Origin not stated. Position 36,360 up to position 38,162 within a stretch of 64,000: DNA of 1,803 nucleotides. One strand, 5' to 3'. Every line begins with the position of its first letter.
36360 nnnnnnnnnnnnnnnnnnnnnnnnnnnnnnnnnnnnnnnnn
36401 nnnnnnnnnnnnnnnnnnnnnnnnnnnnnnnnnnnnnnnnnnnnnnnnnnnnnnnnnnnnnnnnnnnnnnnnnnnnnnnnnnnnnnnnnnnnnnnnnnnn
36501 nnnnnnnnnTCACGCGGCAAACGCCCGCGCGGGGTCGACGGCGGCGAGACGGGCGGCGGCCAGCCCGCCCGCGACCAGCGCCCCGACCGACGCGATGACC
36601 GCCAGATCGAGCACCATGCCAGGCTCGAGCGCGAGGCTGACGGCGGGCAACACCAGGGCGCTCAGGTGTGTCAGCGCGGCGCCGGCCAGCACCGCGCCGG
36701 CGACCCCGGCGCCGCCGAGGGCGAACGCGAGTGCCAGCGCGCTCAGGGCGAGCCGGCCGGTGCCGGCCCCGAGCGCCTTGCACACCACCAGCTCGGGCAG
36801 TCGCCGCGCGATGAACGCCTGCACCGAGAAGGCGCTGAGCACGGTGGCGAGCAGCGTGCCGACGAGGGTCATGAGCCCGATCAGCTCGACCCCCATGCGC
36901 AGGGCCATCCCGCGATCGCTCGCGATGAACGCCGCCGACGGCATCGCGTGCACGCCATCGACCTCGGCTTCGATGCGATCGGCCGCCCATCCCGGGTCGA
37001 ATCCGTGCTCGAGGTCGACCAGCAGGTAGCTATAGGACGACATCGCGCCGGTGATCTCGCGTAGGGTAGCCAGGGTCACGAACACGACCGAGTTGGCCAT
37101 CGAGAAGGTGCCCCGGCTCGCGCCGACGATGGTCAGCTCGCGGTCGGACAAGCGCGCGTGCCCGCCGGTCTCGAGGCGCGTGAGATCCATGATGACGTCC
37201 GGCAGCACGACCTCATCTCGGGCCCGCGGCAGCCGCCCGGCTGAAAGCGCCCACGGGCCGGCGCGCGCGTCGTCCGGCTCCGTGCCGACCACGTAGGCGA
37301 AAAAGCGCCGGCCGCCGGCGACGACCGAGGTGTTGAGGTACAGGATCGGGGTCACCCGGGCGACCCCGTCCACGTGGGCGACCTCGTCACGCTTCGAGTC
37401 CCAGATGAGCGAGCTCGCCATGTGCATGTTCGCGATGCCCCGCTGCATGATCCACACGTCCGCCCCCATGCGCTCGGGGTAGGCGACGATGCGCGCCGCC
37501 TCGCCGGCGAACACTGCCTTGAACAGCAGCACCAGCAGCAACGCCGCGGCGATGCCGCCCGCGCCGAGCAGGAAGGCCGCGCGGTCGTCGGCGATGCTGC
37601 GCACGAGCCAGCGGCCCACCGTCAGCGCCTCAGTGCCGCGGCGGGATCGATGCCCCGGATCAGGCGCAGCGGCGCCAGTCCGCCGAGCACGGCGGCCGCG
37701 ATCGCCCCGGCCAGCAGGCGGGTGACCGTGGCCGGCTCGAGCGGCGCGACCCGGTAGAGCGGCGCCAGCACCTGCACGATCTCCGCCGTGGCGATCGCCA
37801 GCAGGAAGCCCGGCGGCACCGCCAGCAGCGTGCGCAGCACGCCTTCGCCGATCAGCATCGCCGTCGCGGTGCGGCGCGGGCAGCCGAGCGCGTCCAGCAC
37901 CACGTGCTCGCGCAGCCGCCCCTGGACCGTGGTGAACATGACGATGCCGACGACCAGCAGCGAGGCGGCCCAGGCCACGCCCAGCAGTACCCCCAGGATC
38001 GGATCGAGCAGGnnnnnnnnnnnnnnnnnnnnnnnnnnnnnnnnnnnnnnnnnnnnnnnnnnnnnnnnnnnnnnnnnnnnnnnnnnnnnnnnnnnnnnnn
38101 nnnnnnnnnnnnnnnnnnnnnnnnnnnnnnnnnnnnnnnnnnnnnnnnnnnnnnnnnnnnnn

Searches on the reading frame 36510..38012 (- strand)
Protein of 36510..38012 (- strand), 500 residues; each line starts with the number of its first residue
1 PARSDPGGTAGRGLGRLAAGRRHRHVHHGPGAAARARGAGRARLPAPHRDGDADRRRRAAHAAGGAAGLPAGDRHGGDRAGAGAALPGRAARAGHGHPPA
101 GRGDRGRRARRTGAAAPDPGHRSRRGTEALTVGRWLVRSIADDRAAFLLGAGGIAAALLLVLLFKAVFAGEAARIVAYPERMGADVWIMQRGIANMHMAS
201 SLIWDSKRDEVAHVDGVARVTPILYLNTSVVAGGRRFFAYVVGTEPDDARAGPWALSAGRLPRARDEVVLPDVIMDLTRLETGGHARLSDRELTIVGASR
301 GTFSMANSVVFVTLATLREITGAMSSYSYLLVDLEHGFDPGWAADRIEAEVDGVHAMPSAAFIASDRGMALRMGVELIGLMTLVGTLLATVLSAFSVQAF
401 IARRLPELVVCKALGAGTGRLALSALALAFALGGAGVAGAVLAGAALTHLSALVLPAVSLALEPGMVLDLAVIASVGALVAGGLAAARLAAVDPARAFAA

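Call 44: search_protein_families(library=pfam, proteins=[window:36510-38012:-], max_evalue=0.0001)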
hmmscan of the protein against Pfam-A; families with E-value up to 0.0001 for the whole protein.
window:36510-38012:- (500 aa): 1 family
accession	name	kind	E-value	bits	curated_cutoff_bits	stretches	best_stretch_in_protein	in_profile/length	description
PF12704.14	MacB_PCD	-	6.8e-09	36.7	27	1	152-349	6-206/207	MacB-like periplasmic core domain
